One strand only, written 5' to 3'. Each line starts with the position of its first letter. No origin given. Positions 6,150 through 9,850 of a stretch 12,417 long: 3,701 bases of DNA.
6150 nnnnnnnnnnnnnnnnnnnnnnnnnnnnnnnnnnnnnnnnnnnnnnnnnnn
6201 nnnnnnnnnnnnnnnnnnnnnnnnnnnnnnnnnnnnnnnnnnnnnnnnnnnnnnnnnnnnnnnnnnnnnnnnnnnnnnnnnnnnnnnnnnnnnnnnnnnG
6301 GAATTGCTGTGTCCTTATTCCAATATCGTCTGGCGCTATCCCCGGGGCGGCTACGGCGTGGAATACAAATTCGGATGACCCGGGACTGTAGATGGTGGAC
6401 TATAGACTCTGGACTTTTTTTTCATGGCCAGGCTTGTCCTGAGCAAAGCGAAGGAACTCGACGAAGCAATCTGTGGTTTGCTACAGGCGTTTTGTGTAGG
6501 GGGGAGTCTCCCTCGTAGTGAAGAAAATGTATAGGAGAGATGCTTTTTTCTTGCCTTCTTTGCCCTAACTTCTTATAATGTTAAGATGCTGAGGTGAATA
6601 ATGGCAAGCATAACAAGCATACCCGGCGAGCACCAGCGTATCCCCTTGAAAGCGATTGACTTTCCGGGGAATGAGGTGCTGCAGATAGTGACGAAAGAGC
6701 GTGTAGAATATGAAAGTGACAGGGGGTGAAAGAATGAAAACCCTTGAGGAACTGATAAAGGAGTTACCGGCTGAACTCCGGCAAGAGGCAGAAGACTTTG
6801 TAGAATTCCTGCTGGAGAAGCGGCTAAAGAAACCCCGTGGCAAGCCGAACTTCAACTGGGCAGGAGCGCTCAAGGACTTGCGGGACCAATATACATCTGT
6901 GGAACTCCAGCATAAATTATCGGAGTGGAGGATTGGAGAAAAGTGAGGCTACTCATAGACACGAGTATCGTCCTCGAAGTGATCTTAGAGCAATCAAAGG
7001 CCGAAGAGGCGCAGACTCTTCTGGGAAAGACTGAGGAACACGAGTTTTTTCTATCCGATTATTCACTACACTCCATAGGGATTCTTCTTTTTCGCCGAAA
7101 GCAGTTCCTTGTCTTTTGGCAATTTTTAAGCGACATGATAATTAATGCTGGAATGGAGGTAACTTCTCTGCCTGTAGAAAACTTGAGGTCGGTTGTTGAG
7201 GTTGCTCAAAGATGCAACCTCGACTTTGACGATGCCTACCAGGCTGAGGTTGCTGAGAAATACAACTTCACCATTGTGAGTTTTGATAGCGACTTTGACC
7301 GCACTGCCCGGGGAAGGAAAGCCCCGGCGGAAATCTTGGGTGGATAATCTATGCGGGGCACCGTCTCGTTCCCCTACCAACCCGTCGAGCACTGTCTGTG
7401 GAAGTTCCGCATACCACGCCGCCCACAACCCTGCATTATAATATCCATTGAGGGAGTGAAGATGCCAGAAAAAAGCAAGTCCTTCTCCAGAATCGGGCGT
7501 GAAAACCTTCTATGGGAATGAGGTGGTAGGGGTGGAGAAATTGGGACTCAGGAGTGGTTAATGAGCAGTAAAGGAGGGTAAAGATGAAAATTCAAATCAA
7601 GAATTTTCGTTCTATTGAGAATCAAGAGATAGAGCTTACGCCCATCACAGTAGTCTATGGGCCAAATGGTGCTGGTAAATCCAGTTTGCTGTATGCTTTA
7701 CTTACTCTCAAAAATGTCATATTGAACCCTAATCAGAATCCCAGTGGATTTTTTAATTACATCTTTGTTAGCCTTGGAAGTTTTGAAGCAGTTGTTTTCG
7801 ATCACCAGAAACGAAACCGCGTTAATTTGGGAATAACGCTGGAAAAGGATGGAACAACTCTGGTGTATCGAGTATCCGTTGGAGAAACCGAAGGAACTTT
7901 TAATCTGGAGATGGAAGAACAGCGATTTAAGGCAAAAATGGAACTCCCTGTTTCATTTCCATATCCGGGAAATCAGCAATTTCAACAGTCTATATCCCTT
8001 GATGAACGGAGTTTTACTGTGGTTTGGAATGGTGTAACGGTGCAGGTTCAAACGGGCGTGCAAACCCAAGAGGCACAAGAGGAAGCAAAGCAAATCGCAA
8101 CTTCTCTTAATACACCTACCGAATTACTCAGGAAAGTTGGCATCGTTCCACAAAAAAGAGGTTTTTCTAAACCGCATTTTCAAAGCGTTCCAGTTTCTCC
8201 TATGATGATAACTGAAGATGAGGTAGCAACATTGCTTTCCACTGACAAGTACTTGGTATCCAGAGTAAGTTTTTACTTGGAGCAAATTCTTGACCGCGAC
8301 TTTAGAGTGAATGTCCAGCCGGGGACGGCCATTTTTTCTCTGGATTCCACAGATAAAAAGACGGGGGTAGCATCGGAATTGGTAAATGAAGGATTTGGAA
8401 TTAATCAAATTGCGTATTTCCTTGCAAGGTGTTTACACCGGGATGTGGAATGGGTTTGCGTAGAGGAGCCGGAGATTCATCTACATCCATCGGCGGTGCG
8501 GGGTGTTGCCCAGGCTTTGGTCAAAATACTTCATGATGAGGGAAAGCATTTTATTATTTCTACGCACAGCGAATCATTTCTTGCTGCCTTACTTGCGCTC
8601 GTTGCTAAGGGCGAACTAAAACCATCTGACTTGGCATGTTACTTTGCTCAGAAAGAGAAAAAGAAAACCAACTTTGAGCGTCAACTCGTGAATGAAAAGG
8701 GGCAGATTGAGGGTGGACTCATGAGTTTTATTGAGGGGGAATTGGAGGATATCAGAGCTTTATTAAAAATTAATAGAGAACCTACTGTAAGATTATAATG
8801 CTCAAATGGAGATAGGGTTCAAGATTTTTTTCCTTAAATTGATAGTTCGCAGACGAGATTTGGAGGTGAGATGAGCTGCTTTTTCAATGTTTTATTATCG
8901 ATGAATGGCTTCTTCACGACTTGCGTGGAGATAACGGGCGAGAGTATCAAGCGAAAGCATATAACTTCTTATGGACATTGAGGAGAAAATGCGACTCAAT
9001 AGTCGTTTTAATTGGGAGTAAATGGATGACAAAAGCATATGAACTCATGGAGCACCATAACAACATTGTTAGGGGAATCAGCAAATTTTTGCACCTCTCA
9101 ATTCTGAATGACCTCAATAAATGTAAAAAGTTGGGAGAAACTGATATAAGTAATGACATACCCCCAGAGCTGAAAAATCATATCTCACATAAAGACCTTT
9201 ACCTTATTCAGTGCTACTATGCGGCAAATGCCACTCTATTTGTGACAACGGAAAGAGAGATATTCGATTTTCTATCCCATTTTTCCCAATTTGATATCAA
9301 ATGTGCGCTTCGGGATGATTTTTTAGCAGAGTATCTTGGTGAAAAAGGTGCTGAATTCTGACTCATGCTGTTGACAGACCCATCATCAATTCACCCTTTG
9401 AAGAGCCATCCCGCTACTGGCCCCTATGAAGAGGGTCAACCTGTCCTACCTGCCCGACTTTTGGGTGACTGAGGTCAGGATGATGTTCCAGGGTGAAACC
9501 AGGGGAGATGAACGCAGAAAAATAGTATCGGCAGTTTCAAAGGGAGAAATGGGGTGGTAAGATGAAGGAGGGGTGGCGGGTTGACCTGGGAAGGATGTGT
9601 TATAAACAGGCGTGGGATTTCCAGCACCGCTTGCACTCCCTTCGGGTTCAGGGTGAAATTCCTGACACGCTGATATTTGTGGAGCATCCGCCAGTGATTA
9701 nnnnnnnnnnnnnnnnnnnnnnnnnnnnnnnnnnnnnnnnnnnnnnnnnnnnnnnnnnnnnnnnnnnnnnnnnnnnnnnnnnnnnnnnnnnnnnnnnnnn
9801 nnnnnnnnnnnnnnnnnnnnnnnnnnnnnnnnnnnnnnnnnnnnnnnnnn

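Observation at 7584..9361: Two-gene module: stand-alone ABC/SMC-type ATPase plus small PIN-like protein, a candidate undescribed anti-phage defence system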

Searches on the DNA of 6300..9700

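Call 83: search_rna_families(source=window, start=6300, end=9700, threshold=evalue, max_evalue=0.1)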
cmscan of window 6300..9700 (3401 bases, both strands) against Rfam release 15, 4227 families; matches with E-value up to 0.1: 0.
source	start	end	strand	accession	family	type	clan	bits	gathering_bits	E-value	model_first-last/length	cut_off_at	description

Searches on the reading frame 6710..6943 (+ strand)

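Call 6: search_protein_families(library=pfam, proteins=[window:6710-6943:+], max_evalue=0.1)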
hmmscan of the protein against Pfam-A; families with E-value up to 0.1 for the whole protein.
window:6710-6943:+ (78 aa): 1 family
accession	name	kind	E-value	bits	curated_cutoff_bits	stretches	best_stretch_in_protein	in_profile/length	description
PF10047.15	DUF2281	-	8.3e-19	68.4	26.5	1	11-70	1-64/64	Protein of unknown function (DUF2281)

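Call 7: search_protein_families(library=padloc, proteins=[window:6710-6943:+], max_evalue=1)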
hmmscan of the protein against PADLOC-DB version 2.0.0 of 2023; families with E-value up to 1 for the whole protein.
window:6710-6943:+ (78 aa): 0 families

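Call 8: search_protein_families(library=ncbifam, proteins=[window:6710-6943:+], max_evalue=1)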
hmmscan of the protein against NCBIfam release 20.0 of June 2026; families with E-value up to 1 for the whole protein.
window:6710-6943:+ (78 aa): 1 family
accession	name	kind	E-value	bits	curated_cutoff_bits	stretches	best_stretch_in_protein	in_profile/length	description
NF050009.1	TA_VapB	equivalog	8.4e-07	29.4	60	1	14-56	3-46/65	type II toxin-antitoxin system VapB family antitoxin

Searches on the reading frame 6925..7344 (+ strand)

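Call 6: search_protein_families(library=pfam, proteins=[window:6925-7344:+], max_evalue=0.1)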
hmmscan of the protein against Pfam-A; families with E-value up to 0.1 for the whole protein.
window:6925-7344:+ (140 aa): 3 families
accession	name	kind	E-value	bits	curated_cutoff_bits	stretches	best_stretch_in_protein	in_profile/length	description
PF01850.27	PIN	-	6.7e-15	56.2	23.6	1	10-129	2-119/120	PIN domain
PF18480.7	DUF5615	-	0.00016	21.9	23.8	1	88-134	22-68/110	Domain of unknown function (DUF5615)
PF13470.12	PIN_3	-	0.0035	18.6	27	1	8-114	1-105/115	PIN domain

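Call 7: search_protein_families(library=padloc, proteins=[window:6925-7344:+], max_evalue=1)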
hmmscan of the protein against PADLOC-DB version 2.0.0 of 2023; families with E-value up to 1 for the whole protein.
window:6925-7344:+ (140 aa): 1 family
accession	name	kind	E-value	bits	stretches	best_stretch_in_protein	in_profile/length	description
PDLC00753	Effector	-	0.0083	13.9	1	44-125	21-104/184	Exonuclease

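Call 8: search_protein_families(library=ncbifam, proteins=[window:6925-7344:+], max_evalue=1)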
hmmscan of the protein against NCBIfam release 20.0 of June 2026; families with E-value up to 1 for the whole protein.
window:6925-7344:+ (140 aa): 1 family
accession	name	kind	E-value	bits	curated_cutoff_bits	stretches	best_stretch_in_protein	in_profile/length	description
TIGR00028.1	Mtu_PIN_fam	subfamily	0.0089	16.3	73.6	1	99-130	104-135/143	TA system VapC family ribonuclease toxin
